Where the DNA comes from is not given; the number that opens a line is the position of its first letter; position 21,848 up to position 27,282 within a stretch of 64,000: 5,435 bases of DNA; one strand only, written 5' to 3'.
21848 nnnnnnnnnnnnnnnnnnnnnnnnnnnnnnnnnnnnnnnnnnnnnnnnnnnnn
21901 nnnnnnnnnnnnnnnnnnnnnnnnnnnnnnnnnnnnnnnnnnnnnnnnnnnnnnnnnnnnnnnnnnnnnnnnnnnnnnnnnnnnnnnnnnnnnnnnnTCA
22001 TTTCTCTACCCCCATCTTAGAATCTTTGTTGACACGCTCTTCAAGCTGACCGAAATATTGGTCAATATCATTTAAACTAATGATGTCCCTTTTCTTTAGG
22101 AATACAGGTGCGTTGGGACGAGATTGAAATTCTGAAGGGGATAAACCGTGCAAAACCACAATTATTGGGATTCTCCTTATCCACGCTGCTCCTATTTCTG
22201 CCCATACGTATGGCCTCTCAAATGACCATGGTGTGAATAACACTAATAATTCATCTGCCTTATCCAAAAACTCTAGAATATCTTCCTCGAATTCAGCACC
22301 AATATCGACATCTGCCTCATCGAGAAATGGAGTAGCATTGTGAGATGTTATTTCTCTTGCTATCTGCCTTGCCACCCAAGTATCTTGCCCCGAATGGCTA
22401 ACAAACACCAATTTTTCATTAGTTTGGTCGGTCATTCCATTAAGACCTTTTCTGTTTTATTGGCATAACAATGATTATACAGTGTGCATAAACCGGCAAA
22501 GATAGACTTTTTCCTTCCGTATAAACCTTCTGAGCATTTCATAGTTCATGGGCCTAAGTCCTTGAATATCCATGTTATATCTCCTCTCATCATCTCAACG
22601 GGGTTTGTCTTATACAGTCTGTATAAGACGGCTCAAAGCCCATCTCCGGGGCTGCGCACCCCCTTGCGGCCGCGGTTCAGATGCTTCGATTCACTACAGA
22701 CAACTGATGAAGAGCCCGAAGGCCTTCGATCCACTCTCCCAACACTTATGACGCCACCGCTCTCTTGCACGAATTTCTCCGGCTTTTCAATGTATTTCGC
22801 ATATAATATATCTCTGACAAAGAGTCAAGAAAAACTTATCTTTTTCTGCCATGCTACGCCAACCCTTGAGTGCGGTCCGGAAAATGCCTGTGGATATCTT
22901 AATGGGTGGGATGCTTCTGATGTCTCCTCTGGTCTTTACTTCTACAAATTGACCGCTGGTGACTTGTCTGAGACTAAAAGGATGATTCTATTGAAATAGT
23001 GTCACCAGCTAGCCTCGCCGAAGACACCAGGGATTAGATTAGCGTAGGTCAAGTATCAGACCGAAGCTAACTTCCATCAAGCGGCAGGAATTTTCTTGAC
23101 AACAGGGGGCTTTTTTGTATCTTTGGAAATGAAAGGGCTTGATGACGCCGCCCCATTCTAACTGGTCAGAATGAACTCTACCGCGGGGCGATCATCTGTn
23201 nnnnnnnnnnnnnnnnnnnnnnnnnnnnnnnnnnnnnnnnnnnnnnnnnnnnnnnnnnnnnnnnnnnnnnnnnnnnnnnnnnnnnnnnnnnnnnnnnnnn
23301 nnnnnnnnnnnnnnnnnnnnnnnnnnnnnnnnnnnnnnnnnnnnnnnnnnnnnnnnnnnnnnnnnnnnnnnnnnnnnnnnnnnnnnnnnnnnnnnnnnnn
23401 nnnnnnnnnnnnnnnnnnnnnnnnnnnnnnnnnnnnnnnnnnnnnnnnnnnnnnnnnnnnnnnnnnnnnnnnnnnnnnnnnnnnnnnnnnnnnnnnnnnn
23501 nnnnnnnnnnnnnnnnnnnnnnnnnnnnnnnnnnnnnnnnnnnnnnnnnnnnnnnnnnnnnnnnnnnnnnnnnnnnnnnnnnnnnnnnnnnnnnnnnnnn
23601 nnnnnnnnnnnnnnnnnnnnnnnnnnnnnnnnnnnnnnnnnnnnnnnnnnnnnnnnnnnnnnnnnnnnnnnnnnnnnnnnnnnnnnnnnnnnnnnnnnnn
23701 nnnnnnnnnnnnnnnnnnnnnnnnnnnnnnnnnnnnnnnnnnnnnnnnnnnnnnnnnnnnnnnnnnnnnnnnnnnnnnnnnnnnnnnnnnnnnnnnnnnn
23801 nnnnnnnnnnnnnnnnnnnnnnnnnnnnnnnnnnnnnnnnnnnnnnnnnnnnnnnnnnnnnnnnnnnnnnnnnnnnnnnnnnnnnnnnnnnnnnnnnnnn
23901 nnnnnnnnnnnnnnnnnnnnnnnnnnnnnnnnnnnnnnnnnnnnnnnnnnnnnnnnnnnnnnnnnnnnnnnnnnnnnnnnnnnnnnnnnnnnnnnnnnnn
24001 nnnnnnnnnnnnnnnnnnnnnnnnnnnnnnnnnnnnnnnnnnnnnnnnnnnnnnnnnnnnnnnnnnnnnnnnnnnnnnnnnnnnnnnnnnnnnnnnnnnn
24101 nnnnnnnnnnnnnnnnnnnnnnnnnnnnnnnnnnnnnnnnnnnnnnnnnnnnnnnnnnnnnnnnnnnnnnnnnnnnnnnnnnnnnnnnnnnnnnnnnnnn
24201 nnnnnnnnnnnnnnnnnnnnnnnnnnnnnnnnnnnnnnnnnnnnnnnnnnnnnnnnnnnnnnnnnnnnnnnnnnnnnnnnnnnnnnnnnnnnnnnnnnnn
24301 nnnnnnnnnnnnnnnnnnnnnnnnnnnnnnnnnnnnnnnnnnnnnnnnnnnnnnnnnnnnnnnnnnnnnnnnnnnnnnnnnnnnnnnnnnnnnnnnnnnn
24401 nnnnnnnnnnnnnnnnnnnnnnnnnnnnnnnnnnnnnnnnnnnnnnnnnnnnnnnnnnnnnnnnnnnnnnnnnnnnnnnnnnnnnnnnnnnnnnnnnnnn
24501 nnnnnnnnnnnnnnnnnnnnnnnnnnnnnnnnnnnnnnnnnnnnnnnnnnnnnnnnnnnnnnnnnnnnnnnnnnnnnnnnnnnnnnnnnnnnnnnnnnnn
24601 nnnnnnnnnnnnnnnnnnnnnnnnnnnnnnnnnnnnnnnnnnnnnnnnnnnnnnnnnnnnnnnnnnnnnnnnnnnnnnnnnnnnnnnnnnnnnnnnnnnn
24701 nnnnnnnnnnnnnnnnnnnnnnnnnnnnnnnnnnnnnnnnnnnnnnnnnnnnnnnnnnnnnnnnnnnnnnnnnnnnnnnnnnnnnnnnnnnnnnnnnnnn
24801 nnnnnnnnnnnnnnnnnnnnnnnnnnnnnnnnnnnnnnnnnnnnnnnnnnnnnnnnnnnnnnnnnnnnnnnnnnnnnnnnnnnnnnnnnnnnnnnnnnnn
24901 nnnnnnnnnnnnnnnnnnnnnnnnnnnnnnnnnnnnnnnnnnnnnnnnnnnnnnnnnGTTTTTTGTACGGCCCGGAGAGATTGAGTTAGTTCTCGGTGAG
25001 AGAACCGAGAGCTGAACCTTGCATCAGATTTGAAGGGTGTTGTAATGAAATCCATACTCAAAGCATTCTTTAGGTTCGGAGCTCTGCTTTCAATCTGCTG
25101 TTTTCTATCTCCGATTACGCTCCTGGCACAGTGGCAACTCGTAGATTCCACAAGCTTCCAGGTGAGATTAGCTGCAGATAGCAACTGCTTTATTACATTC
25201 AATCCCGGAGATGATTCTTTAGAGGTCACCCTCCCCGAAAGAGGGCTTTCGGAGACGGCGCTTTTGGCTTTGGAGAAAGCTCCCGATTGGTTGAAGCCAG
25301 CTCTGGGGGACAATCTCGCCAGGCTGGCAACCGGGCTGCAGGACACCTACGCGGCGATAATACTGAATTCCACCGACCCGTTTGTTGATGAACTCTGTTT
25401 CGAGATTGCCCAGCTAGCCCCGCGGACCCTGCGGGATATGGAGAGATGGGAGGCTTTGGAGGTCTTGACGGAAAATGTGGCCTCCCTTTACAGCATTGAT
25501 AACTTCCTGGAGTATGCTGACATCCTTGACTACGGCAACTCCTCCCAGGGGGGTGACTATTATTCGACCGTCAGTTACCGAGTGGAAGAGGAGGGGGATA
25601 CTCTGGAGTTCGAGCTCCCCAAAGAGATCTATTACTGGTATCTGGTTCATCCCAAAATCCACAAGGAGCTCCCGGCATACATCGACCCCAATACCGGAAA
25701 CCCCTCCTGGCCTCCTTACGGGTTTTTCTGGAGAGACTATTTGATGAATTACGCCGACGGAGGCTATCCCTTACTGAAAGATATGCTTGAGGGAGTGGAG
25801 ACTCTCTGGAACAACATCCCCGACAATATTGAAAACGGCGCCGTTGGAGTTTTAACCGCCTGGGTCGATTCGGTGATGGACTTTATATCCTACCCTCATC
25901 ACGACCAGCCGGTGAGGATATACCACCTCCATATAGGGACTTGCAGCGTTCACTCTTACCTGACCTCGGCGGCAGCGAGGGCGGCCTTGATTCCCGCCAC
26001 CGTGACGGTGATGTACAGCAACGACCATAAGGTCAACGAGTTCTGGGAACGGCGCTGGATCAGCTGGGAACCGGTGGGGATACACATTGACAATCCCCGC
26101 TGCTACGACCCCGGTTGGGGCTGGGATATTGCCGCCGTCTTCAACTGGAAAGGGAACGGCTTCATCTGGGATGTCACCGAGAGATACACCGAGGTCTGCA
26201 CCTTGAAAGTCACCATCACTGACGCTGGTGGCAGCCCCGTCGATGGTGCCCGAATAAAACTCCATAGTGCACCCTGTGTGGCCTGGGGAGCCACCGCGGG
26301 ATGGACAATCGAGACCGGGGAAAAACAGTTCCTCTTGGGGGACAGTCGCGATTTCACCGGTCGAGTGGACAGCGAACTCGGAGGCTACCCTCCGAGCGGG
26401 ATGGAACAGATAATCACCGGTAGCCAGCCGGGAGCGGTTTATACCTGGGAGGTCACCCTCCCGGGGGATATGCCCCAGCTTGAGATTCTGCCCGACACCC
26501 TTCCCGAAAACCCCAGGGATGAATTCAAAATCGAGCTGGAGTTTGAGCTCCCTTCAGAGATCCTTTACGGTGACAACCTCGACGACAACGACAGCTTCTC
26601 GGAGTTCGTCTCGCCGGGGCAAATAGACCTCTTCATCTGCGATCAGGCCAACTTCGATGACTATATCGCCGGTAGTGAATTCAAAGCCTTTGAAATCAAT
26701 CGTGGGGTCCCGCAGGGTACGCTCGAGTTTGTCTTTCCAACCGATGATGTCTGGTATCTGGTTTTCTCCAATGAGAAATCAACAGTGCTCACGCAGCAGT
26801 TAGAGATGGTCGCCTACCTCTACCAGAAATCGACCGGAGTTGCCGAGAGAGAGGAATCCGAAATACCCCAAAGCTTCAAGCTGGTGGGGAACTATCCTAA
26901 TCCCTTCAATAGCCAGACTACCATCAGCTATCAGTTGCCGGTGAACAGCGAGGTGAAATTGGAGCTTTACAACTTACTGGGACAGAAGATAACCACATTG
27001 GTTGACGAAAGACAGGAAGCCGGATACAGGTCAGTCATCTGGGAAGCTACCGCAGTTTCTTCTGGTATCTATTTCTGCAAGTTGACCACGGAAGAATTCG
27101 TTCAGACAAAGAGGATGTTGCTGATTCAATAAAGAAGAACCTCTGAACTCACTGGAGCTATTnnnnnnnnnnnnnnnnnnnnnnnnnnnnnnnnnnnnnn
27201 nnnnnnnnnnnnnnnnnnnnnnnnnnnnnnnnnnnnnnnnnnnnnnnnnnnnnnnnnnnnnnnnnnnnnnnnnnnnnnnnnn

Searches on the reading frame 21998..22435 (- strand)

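Call 28: search_protein_families(library=pfam, proteins=[window:21998-22435:-], max_evalue=0.001)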
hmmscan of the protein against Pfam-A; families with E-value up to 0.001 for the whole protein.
window:21998-22435:- (145 aa): 2 families
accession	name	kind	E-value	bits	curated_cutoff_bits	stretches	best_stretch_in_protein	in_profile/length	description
PF13676.11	TIR_2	-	2.5e-14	54.3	28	1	10-100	1-98/122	TIR domain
PF08937.16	ThsB_TIR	-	0.00021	22.1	21.2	1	11-94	1-93/100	Thoeris protein ThsB, TIR-like domain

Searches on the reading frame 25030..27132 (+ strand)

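Call 28: search_protein_families(library=pfam, proteins=[window:25030-27132:+], max_evalue=0.001)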
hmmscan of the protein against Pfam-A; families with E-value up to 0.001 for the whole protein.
window:25030-27132:+ (700 aa): 2 families
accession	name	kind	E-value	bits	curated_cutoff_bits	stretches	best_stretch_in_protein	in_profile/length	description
PF18962.6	Por_Secre_tail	-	2.1e-09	38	27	1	622-696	2-73/75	Secretion system C-terminal sorting domain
PF01841.26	Transglut_core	-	0.00048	20.8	23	0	275-348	21-108/108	Transglutaminase-like superfamily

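Call 51: search_protein_families(library=ncbifam, proteins=[window:25030-27132:+], max_evalue=0.001)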
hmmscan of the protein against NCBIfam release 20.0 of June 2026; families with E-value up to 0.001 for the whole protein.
window:25030-27132:+ (700 aa): 3 families
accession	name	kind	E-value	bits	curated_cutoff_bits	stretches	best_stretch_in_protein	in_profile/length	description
TIGR04183.1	Por_Secre_tail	domain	1.5e-11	44.1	23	1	622-697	2-70/72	T9SS type A sorting domain-containing protein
NF052323.1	T9SSA_dep_M6i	equivalog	1.4e-08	33.2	600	1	619-689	958-1028/1043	T9SS-dependent M6-like inactivated metalloprotease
NF038113.1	T9SSA_dep_M36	equivalog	3.5e-06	25.5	885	1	614-697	790-867/869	T9SS-dependent M36 family metallopeptidase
